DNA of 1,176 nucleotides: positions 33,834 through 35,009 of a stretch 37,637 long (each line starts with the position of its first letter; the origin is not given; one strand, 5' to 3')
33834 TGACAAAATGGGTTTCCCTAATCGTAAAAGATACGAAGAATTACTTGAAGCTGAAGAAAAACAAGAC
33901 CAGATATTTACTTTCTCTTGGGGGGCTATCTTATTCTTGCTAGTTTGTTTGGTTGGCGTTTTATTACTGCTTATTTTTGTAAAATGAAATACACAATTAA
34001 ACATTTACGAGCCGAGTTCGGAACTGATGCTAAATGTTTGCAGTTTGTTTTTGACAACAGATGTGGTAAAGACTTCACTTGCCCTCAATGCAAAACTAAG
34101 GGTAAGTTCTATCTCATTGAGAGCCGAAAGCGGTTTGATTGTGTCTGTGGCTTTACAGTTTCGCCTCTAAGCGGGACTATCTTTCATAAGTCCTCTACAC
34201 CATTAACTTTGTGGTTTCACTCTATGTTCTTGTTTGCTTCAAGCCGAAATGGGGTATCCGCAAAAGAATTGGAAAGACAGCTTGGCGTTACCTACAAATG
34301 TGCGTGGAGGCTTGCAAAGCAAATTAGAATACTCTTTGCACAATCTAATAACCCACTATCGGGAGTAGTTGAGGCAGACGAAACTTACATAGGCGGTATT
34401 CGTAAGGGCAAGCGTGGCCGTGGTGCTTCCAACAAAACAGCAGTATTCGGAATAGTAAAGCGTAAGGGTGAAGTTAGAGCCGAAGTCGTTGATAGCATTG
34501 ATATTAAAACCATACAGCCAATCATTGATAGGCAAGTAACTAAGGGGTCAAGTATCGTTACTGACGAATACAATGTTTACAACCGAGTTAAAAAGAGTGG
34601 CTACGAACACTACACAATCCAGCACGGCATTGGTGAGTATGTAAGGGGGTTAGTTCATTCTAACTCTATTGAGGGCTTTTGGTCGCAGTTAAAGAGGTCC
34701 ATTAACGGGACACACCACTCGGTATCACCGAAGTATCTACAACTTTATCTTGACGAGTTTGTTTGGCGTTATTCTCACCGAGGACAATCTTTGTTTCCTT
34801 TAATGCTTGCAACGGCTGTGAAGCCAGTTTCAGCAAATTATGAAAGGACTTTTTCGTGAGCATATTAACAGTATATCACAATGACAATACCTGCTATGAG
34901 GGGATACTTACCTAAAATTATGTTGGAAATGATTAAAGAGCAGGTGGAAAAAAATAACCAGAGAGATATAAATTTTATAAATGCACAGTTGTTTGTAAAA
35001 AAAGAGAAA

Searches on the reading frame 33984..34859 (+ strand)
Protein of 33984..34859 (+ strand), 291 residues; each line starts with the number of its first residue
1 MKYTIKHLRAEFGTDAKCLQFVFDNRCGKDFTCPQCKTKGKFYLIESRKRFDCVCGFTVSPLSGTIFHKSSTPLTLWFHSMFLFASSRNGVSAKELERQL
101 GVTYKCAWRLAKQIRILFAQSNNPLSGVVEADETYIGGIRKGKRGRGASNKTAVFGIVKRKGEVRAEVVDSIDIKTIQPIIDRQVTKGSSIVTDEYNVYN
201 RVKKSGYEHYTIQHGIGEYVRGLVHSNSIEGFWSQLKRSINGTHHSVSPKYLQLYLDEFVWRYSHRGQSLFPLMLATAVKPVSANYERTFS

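Call 4: search_protein_families(library=pfam, proteins=[window:33984-34859:+], max_evalue=0.1)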
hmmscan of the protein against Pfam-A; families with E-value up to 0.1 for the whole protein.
window:33984-34859:+ (291 aa): 3 families
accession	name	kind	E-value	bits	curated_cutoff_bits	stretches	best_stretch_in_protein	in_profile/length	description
PF12762.13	DDE_Tnp_IS1595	-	4.3e-43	147.4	27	1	124-263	1-152/153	ISXO2-like transposase domain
PF12760.12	Zn_ribbon_IS1595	-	3.6e-06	27.3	25.4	1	13-53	1-40/46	Transposase zinc-ribbon domain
PF24507.1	Ig_CFAP65_4th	-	0.066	14.1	27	0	56-80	24-48/76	CFAP65, fourth Ig-like domain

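Call 6: search_dna_similar(query=window:33984-34859:+, collection=phages, mode=protein, max_rows=40)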
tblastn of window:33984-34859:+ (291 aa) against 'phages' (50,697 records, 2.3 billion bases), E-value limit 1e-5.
Records with a match: 3; places in all: 3; records where one place covers at least 80% of the query: 1.
Best place of each record, by identity: <60% 3.
By first word of the organism name: Bacteriophage 2; Ralstonia 1.
By host as written in the record: - 2; Ralstonia solanacearum 1.
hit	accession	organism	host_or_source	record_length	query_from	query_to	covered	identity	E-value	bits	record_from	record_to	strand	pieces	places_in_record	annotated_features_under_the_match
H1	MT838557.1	Bacteriophage sp.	human fecal samples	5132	4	271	92%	28.9%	8e-27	115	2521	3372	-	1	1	record has no annotation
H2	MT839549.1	Bacteriophage sp.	human fecal samples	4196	56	266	73%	33.3%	4e-25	110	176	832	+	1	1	record has no annotation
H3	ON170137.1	Ralstonia phage YO084_1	Ralstonia solanacearum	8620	102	274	59%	38.6%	6e-17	87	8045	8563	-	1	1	record has no annotation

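Call 9: search_protein_families(library=phrogs, proteins=[window:33984-34859:+], max_evalue=0.01)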
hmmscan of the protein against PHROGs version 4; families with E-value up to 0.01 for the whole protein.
window:33984-34859:+ (291 aa): 3 families
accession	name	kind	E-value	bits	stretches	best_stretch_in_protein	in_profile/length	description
phrog_25593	-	unknown function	2.9e-38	132.9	2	4-139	13-153/344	-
phrog_9697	-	unknown function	9.2e-29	101.3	1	113-222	49-157/164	-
phrog_13752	-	unknown function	1.2e-16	61.9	1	150-264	2-114/131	-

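Call 12: find_homologous_proteins(query=window:33984-34859:+, max_evalue=1e-10)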
Query window:33984-34859:+ (291 aa): 7134 proteins with E <= 1e-10 among 7690 candidates; the best 120 are listed.
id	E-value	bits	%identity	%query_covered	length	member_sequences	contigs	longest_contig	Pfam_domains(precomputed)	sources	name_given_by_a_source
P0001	5.8e-181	618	91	100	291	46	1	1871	PF12760.13,PF12762.14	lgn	-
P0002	8.5e-176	601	89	100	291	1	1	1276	PF12760.13,PF12762.14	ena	-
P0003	4.5e-175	599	89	100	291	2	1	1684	PF12760.13,PF12762.14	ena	-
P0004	2.2e-174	597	88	100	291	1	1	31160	PF12760.13,PF12762.14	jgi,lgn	-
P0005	3.0e-174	596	88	100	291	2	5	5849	PF12760.13,PF12762.14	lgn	-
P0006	3.9e-174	596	88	100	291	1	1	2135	PF12760.13,PF12762.14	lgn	-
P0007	1.0e-173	594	86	100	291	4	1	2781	PF12760.13,PF12762.14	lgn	-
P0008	4.6e-173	592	88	100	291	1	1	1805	PF12760.13,PF12762.14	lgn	-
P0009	3.2e-170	583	86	100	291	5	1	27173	PF12760.13,PF12762.14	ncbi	-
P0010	1.9e-169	580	88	98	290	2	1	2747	PF12760.13,PF12762.14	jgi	-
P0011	1.3e-167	574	85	100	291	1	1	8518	PF12760.13,PF12762.14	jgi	jgi:transposase-like protein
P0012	5.1e-157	540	78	100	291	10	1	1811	PF12760.13,PF12762.14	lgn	-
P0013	1.1e-152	525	77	100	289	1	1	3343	PF12762.14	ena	-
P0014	1.7e-150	518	74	100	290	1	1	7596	PF12760.13,PF12762.14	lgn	-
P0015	7.8e-150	516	74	100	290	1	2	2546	PF12760.13,PF12762.14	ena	-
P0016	2.0e-148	511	74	100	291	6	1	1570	PF12760.13,PF12762.14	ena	-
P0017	1.1e-146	506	73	100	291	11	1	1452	PF12760.13,PF12762.14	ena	-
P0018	2.6e-146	504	72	100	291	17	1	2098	PF12760.13,PF12762.14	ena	-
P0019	1.1e-145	502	72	100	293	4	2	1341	PF12760.13,PF12762.14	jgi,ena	-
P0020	1.5e-145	502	72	100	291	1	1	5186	PF12760.13,PF12762.14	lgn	-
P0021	4.3e-145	500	73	98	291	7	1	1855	PF12760.13,PF12762.14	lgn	-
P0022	4.7e-145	500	73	98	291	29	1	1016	PF12760.13,PF12762.14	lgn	-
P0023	2.6e-144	498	71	100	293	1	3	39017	PF12760.13,PF12762.14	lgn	-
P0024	3.2e-144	498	72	100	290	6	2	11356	PF12760.13,PF12762.14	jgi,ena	-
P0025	1.2e-143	496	72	99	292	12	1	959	PF12760.13,PF12762.14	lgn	-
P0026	1.5e-143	495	71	100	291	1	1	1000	PF12760.13,PF12762.14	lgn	-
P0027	2.4e-143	495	72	100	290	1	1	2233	PF12760.13,PF12762.14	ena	-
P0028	4.5e-143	494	71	100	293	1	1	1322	PF12760.13,PF12762.14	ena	-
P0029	6.2e-142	490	72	98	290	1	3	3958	PF12760.13,PF12762.14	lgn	-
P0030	7.6e-142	490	70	100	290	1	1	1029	PF12760.13,PF12762.14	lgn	-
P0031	1.8e-141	489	70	100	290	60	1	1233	PF12760.13,PF12762.14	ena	-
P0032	1.6e-140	485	70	99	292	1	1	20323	PF12760.13,PF12762.14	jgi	jgi:transposase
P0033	1.4e-137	476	69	98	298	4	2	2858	PF12760.13,PF12762.14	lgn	-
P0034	1.9e-134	466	67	97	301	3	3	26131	PF12760.13,PF12762.14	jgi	-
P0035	2.9e-121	422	63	98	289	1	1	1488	PF12760.13,PF12762.14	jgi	jgi:transposase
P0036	2.3e-120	419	63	96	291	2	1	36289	PF12760.13,PF12762.14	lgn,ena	-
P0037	5.1e-120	418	63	96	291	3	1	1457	PF12760.13,PF12762.14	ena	-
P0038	7.9e-120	418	63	96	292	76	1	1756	PF12760.13,PF12762.14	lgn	-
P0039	1.3e-118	414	63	96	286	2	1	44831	PF12760.13,PF12762.14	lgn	-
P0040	2.1e-118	413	63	96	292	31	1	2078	PF12760.13,PF12762.14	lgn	-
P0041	1.8e-117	410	62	96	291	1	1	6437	PF12760.13,PF12762.14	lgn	-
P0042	2.2e-117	410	61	96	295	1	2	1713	PF12760.13,PF12762.14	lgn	-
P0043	6.3e-115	401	61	95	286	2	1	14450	PF12760.13,PF12762.14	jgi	jgi:transposase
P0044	6.6e-115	401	71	80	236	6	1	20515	PF12760.13,PF12762.14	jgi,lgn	-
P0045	1.8e-114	400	62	97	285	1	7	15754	PF12760.13,PF12762.14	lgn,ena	-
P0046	7.8e-114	398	64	96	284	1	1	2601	PF12760.13,PF12762.14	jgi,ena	jgi:transposase-like protein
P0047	1.3e-113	397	62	96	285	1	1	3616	PF12760.13,PF12762.14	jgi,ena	jgi:transposase-like protein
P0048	8.6e-113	394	60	96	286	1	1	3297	PF12760.13,PF12762.14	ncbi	-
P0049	1.6e-112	394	61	96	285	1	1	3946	PF12760.13,PF12762.14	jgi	jgi:transposase-like protein/predicted RNA-binding Zn-ribbon protein involved in translation (DUF161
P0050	1.3e-111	391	61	96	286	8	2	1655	PF12760.13,PF12762.14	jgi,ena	jgi:transposase-like protein/predicted RNA-binding Zn-ribbon protein involved in translation (DUF161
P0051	6.8e-110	385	60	95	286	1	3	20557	PF12760.13,PF12762.14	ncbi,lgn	-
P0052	7.5e-110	385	60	97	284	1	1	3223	PF12760.13,PF12762.14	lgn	-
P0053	7.8e-110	385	60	96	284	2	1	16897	PF12760.13,PF12762.14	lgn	-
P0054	1.6e-109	384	60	97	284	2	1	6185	PF12760.13,PF12762.14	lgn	-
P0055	1.8e-109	384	59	96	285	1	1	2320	PF12760.13,PF12762.14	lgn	-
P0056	2.4e-109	383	61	97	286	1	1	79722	PF12760.13,PF12762.14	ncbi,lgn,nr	ncbi:MAG: IS1595 family transposase [Candidatus Niyogibacteria bacterium]|nr:IS1595 family transposa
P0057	1.0e-108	381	60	97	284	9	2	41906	PF12760.13,PF12762.14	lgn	-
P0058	1.4e-108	381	58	95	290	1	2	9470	PF12760.13,PF12762.14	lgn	-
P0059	1.9e-108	380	58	95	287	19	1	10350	PF12760.13,PF12762.14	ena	-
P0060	3.8e-108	379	61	94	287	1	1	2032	PF12760.13,PF12762.14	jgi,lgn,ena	-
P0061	3.8e-108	379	58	95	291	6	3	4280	PF12760.13,PF12762.14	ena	-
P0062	6.0e-108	379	58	95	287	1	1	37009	PF12760.13,PF12762.14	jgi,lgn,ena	-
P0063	8.3e-108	378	60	95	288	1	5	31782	PF12760.13,PF12762.14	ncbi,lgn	-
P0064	1.3e-107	377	59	95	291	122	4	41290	PF12760.13,PF12762.14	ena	-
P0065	1.8e-107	377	58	95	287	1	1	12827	PF12760.13,PF12762.14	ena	-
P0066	2.4e-107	377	58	95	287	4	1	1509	PF12760.13,PF12762.14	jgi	-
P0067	6.9e-107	375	57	95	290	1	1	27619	PF12760.13,PF12762.14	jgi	jgi:transposase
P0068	1.5e-106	374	60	96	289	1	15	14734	PF12760.13,PF12762.14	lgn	-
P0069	2.0e-106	374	60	96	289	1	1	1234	PF12760.13,PF12762.14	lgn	-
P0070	3.4e-106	373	56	97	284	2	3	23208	PF12760.13,PF12762.14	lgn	-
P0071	3.5e-106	373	63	88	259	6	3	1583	PF12760.13,PF12762.14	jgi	-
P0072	4.7e-106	372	58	95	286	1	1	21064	PF12760.13,PF12762.14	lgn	-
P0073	5.2e-106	372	59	97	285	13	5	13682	PF12762.14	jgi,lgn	jgi:transposase-like protein/predicted RNA-binding Zn-ribbon protein involved in translation (DUF161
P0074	5.7e-106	372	56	95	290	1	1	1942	PF12760.13,PF12762.14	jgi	jgi:transposase-like protein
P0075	7.9e-106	372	59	96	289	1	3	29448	PF12760.13,PF12762.14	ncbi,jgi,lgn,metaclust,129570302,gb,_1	jgi:transposase|metaclust:\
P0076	8.9e-106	371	59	95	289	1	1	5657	PF12760.13,PF12762.14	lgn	-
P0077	1.3e-105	371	57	95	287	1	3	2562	PF12760.13,PF12762.14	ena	-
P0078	1.3e-105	371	58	97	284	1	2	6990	PF12760.13,PF12762.14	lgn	-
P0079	1.5e-105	371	59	96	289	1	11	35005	PF12760.13,PF12762.14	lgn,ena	-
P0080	1.5e-105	371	59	96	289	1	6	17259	PF12760.13,PF12762.14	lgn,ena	-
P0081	1.6e-105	371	59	96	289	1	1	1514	PF12760.13,PF12762.14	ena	-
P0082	1.7e-105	370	57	97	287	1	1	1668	PF12760.13,PF12762.14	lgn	-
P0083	2.6e-105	370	59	95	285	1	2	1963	PF12760.13,PF12762.14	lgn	-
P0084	2.7e-105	370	59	96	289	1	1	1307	PF12760.13,PF12762.14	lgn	-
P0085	3.6e-105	369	59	96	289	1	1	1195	PF12760.13,PF12762.14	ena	-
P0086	4.7e-105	369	59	96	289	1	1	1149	PF12760.13,PF12762.14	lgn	-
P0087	5.2e-105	369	59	96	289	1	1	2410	PF12760.13,PF12762.14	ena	-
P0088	7.2e-105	368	59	96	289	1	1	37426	PF12760.13,PF12762.14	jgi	-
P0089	8.1e-105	368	59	96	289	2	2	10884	PF12760.13,PF12762.14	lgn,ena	-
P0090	9.1e-105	368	59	95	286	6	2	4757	PF12760.13,PF12762.14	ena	-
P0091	9.7e-105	368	59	96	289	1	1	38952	PF12760.13,PF12762.14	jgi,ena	-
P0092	9.8e-105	368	57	95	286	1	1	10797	PF12760.13,PF12762.14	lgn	-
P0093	1.2e-104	368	58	95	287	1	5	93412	PF12760.13,PF12762.14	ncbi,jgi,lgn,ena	jgi:transposase-like protein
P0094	1.3e-104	368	59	96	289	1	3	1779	PF12760.13,PF12762.14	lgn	-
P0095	1.3e-104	368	57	94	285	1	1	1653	PF12760.13,PF12762.14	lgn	-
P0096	1.6e-104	367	58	95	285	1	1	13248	PF12760.13,PF12762.14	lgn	-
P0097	1.6e-104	367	58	95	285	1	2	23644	PF12760.13,PF12762.14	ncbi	-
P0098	2.0e-104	367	59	96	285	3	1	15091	PF12760.13,PF12762.14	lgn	-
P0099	2.5e-104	367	56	97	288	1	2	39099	PF12760.13,PF12762.14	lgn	-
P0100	2.8e-104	367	60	97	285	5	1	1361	PF12760.13,PF12762.14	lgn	-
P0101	3.0e-104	366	59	96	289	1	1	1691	PF12760.13,PF12762.14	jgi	-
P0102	3.1e-104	366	58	96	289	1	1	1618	PF12760.13,PF12762.14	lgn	-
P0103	3.4e-104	366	59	96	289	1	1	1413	PF12760.13,PF12762.14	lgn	-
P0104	4.2e-104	366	59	96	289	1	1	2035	PF12760.13,PF12762.14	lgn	-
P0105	4.9e-104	366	59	96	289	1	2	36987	PF12760.13,PF12762.14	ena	-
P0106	5.6e-104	366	59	96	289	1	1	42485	PF12760.13,PF12762.14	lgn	-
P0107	8.5e-104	365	59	96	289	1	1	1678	PF12760.13,PF12762.14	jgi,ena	-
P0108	9.0e-104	365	58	96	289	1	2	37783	PF12760.13,PF12762.14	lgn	-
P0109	1.1e-103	365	63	84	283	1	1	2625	PF12760.13,PF12762.14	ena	-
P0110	1.2e-103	364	58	96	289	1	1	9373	PF12760.13,PF12762.14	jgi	-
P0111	1.4e-103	364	58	96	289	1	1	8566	PF12760.13,PF12762.14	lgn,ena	-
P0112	1.6e-103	364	59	95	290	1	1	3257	PF12760.13,PF12762.14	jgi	-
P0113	2.2e-103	364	58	96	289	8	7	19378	PF12760.13,PF12762.14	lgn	-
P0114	2.2e-103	364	58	96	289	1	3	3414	PF12760.13,PF12762.14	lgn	-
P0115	2.7e-103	363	59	96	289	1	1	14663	PF12760.13,PF12762.14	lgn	-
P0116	3.0e-103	363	57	97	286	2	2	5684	PF12762.14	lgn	-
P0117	3.0e-103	363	58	95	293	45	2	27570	PF12760.13,PF12762.14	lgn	-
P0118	3.0e-103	363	58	96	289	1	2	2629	PF12760.13,PF12762.14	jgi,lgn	jgi:transposase-like protein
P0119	3.1e-103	363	56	96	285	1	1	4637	PF12760.13,PF12762.14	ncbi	-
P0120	4.0e-103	363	56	96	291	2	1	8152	PF12760.13,PF12762.14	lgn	-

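Call 13: find_related_loci(query=window:33984-34859:+, collection=viral_contigs, flank=6000)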
Query window:33984-34859:+ (291 aa) in viral_contigs; peptide patterns used: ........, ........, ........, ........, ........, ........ (x = any residue, [..] = any of these).
39 stretches matched a pattern; 33 encode a relative of the query (tblastn E <= 1e-3); 33 distinct loci.
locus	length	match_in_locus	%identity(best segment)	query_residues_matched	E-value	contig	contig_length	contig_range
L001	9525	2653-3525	88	1-291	2e-180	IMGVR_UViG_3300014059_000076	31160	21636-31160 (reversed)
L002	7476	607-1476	72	1-290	5e-150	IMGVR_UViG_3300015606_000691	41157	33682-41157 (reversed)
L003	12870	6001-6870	71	1-290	3e-149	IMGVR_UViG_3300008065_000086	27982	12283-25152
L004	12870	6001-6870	70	1-290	6e-147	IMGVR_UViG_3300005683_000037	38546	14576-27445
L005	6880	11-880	70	1-290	9e-140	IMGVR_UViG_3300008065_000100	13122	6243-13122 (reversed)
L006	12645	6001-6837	56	1-279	9e-106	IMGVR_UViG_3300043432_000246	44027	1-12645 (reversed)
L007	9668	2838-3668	59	1-276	1e-105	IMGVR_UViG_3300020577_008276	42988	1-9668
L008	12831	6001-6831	59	1-276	1e-105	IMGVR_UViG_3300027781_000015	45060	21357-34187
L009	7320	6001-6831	59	1-276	1e-105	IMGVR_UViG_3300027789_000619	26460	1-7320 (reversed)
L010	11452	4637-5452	57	1-273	9e-105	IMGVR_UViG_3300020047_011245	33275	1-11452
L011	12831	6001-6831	58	1-276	9e-104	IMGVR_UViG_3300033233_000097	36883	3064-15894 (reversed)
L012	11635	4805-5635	59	1-276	8e-102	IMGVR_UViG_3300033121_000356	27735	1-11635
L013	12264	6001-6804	53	1-267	1e-99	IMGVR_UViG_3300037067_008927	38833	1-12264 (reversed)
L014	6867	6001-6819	53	1-274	3e-99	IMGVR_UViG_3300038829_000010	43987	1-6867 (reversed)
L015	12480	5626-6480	53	1-284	1e-95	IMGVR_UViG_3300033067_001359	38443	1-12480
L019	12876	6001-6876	43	2-282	5e-75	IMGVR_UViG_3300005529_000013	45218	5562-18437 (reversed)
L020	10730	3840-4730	45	1-281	2e-74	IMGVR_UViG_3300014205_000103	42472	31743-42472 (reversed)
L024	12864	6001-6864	39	3-281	8e-64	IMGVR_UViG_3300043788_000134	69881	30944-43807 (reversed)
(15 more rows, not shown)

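Call 23: find_related_loci(query=window:33984-34859:+, collection=genome_contigs, flank=4000)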
Query window:33984-34859:+ (291 aa) in genome_contigs; peptide patterns used: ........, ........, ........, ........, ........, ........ (x = any residue, [..] = any of these).
386 stretches matched a pattern; 336 encode a relative of the query (tblastn E <= 1e-3); the best 80 are kept; 80 distinct loci.
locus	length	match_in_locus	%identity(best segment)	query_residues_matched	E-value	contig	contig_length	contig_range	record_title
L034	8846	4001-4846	60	2-280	2e-114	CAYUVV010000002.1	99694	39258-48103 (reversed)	MAG TPA_asm: uncultured Candidatus Saccharibacteria bacterium isolate SRP329715_co1_369 genome assembly, contig: NODE_21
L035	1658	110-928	60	3-276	3e-119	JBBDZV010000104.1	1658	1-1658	MAG: Candidatus Saccharimonadales bacterium isolate LejiaD_49_18 Lejia_D_88730_length_1658_cov_11, whole genome shotgun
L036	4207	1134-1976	59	1-279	2e-109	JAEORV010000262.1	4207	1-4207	MAG: Promethearchaeota archaeon isolate Yap150.bin8.212 contig-145_57260, whole genome shotgun sequence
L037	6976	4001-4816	58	1-273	1e-105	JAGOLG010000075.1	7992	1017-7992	MAG: Rhabdochlamydiaceae bacterium isolate Gw_Bodden_bin_68 Gw_Bodden_13962_length_7992_cov_8.594278, whole genome shotg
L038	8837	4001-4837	58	2-278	2e-104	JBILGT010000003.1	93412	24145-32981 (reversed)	MAG: Limisphaerales bacterium isolate ME2016-09-28_3300042471_group7_bin68 Rohwer_bin1526_scaffold_55_c1, whole genome s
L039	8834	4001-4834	56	2-279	2e-103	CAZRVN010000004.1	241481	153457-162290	MAG TPA_asm: uncultured Actinomycetota bacterium isolate binchicken_co196_218 genome assembly, contig: NODE_8_length_241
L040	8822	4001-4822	57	2-275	3e-103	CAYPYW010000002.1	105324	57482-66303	MAG TPA_asm: uncultured Actinomycetota bacterium isolate binchicken_co178_258 genome assembly, contig: NODE_380_length_1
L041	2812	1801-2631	57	1-276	6e-106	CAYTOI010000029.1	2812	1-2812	MAG TPA_asm: uncultured Pseudomonadales bacterium isolate SRP278252_co2_194 genome assembly, contig: NODE_82020_length_2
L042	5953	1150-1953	58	2-269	1e-102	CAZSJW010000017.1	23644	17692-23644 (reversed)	MAG TPA_asm: uncultured Pseudomonadales bacterium isolate SRP286056_co2_78 genome assembly, contig: NODE_3144_length_236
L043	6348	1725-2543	55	2-274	2e-100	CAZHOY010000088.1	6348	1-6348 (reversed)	MAG TPA_asm: uncultured Actinomycetota bacterium isolate binchicken_co100_41 genome assembly, contig: NODE_19706_length_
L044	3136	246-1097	54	1-280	2e-102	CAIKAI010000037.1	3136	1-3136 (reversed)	Candidatus Shapirobacteria bacterium isolate AlinenLipids_bin-9586 genome assembly, contig: bin-9586:037/184, whole geno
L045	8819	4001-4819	56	2-274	2e-100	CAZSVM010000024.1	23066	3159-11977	MAG TPA_asm: uncultured Actinomycetota bacterium isolate SRP323688_co1_44 genome assembly, contig: NODE_3810_length_2306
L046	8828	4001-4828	53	2-276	3e-95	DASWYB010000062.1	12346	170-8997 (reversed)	MAG TPA_asm: Patescibacteria group bacterium isolate SMAG_U3700 k141_33862, whole genome shotgun sequence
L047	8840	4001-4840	53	1-276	4e-95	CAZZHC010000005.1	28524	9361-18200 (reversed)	MAG TPA_asm: uncultured Gammaproteobacteria bacterium isolate SRP269290_co4_53 genome assembly, contig: NODE_719_length_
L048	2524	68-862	55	1-270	9e-97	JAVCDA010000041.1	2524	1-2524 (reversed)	MAG: Candidatus Saelkia tenebricola isolate MAG_3300035698_749 Ga0374944_490839, whole genome shotgun sequence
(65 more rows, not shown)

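Call 54: search_protein_families(library=ncbifam, proteins=[window:33984-34856:+], max_evalue=0.01)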
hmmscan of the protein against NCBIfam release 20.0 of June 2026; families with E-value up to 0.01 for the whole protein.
window:33984-34856:+ (291 aa): 1 family
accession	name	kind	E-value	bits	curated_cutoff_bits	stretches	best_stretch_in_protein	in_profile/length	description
NF033547.1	transpos_IS1595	equivalog_domain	1.7e-62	211.1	75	1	69-266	1-215/215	IS1595 family transposase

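Call 55: search_protein_families(library=padloc, proteins=[window:33984-34856:+], max_evalue=0.01)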
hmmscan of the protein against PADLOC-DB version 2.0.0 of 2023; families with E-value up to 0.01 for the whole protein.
window:33984-34856:+ (291 aa): 0 families

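Call 72: search_protein_families(library=phrogs, proteins=[L001:7885-9516:-, L003:9319-11244:+, L004:470-2023:+, L006:1407-3092:-, L008:10290-11333:+, L013:269-1855:+, L019:121-1713:-, L020:1527-2600:-, L024:1592-2662:-, L010:8058-8735:-], max_evalue=0.00001)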
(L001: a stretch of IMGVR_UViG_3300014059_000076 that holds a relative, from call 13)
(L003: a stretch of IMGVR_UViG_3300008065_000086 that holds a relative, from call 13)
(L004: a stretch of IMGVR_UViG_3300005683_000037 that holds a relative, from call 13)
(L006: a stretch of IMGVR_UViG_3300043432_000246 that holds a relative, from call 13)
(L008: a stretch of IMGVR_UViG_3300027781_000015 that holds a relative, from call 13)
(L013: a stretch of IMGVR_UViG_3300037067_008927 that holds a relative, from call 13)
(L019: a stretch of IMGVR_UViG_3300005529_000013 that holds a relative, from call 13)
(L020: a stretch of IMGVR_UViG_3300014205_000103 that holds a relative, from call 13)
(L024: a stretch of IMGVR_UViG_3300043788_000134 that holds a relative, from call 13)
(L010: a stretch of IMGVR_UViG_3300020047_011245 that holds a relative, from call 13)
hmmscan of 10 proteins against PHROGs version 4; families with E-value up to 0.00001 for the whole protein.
L001:7885-9516:- (543 aa): 1 family
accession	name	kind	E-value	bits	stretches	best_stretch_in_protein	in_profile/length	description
phrog_11699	-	tail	3.9e-13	49.9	1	3-102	41-142/553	minor tail protein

L003:9319-11244:+ (642 aa): 3 families
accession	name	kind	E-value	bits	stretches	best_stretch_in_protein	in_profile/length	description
phrog_1216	-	head and packaging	7.9e-17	62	1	134-419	210-513/714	portal protein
phrog_332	-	connector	2.9e-15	56.6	1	119-469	136-477/560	head-tail adaptor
phrog_156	-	head and packaging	7.6e-06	25.6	1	55-419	66-461/681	portal protein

L004:470-2023:+ (518 aa): 0 families

L006:1407-3092:- (561 aa): 4 families
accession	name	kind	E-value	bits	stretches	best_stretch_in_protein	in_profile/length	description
phrog_332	-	connector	6.5e-139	464.8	1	7-548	11-556/560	head-tail adaptor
phrog_21643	-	unknown function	3.9e-52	178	1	299-538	15-254/268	-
phrog_21528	-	unknown function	6.3e-46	157.6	1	8-225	4-222/224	-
phrog_449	-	connector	3.1e-17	63.2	1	5-533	3-510/520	head-tail adaptor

L008:10290-11333:+ (348 aa): 2 families
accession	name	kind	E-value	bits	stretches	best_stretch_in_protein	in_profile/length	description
phrog_1218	-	DNA, RNA and nucleotide metabolism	9e-18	65.6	1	38-243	12-190/364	exonuclease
phrog_69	-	DNA, RNA and nucleotide metabolism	1e-11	45.5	1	44-323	98-327/501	exonuclease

L013:269-1855:+ (529 aa): 0 families

L019:121-1713:- (530 aa): 4 families
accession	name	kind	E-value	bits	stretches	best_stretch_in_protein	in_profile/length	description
phrog_31467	-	unknown function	9.2e-38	131.2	1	83-293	43-259/261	-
phrog_2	-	head and packaging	3.4e-22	80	1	77-489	262-584/807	terminase large subunit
phrog_30463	-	unknown function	2.5e-16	61.2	1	426-503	1-79/101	-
phrog_5653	-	head and packaging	7.9e-06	26.7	0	337-501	26-184/199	terminase large subunit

L020:1527-2600:- (357 aa): 0 families

L024:1592-2662:- (356 aa): 0 families

L010:8058-8735:- (225 aa): 2 families
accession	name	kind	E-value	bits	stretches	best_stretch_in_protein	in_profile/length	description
phrog_435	-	lysis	1e-18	68.6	1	44-216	111-278/556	endolysin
phrog_2742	-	lysis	1.2e-10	42.3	1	47-218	3-176/318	endolysin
